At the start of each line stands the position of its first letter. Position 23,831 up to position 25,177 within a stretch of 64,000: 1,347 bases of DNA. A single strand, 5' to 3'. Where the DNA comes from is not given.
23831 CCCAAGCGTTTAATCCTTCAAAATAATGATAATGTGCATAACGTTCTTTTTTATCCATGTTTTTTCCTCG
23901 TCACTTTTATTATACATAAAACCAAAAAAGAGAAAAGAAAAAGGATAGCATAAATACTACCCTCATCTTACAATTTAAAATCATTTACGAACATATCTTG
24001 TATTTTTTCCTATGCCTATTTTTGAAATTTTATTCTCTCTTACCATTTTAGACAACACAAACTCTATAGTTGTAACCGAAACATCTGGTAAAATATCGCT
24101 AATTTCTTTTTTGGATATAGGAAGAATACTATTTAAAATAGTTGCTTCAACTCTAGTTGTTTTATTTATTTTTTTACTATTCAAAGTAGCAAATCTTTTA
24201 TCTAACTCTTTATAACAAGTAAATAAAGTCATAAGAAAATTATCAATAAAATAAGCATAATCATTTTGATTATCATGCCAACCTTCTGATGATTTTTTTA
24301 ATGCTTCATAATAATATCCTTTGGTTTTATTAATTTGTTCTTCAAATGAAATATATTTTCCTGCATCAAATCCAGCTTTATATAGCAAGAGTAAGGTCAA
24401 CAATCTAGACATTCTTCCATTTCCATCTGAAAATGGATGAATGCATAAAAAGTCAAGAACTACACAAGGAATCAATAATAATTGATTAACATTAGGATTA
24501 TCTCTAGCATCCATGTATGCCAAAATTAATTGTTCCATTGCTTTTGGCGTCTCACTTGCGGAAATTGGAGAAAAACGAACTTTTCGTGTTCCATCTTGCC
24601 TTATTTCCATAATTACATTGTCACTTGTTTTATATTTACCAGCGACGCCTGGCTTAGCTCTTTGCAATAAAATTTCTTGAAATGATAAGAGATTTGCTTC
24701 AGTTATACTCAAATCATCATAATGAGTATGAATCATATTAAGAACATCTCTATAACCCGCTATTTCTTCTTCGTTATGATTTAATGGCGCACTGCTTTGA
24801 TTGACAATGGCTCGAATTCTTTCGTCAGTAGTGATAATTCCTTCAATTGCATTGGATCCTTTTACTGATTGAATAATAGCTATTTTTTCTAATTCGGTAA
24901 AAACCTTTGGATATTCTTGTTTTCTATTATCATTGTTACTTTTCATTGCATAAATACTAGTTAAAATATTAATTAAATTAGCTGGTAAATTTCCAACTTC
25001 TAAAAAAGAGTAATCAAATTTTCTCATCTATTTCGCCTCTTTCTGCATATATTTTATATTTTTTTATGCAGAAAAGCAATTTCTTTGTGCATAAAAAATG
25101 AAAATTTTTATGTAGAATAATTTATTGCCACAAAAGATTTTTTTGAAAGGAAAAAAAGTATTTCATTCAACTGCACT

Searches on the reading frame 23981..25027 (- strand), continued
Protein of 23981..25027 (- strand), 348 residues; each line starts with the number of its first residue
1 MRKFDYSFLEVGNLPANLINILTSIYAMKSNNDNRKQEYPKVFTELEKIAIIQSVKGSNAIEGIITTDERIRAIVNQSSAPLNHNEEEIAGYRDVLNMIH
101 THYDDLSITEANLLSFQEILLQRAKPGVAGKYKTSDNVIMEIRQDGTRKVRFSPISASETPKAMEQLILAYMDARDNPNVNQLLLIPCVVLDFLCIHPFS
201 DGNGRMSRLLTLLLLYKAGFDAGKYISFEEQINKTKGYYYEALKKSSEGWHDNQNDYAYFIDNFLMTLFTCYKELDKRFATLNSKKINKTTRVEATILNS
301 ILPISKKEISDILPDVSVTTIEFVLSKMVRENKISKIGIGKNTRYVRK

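Call 59: search_protein_families(library=padloc, proteins=[window:23981-25027:-], max_evalue=0.01)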
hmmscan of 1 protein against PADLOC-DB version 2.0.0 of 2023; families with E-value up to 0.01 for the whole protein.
window:23981-25027:- (348 aa): 7 families
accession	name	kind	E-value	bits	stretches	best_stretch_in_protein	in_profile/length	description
PDLC03963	SoFic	-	7.8e-33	112.3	1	48-327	54-316/361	-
PDLC04966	PDC-S24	-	5.5e-14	49.9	1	96-248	223-370/497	-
PDLC04839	PDC-S04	-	8.1e-13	46.5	1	149-247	89-187/205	-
PDLC04840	PDC-S04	-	1.3e-12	45.9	1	52-213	13-172/227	-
PDLC04837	PDC-S04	-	5.5e-12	43.5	1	58-249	33-211/234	-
PDLC04836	PDC-S04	-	1.5e-11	41.9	1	58-248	33-214/244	-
PDLC04838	PDC-S04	-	8.4e-05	20.4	1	192-221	139-168/209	-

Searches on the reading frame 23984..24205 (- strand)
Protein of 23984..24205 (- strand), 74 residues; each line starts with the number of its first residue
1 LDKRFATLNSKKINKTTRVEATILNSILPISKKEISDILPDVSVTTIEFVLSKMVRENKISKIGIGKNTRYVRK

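Call 29: search_solved_structures(query=window:23984-24205:-, max_evalue=10, show_alignments=3)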
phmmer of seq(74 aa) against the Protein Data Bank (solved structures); distinct sequences matched with E-value up to 10: 1.
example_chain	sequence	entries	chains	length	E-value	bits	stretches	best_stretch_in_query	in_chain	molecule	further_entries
8uqu_A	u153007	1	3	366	0.0031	21.3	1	2-73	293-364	Fido domain-containing protein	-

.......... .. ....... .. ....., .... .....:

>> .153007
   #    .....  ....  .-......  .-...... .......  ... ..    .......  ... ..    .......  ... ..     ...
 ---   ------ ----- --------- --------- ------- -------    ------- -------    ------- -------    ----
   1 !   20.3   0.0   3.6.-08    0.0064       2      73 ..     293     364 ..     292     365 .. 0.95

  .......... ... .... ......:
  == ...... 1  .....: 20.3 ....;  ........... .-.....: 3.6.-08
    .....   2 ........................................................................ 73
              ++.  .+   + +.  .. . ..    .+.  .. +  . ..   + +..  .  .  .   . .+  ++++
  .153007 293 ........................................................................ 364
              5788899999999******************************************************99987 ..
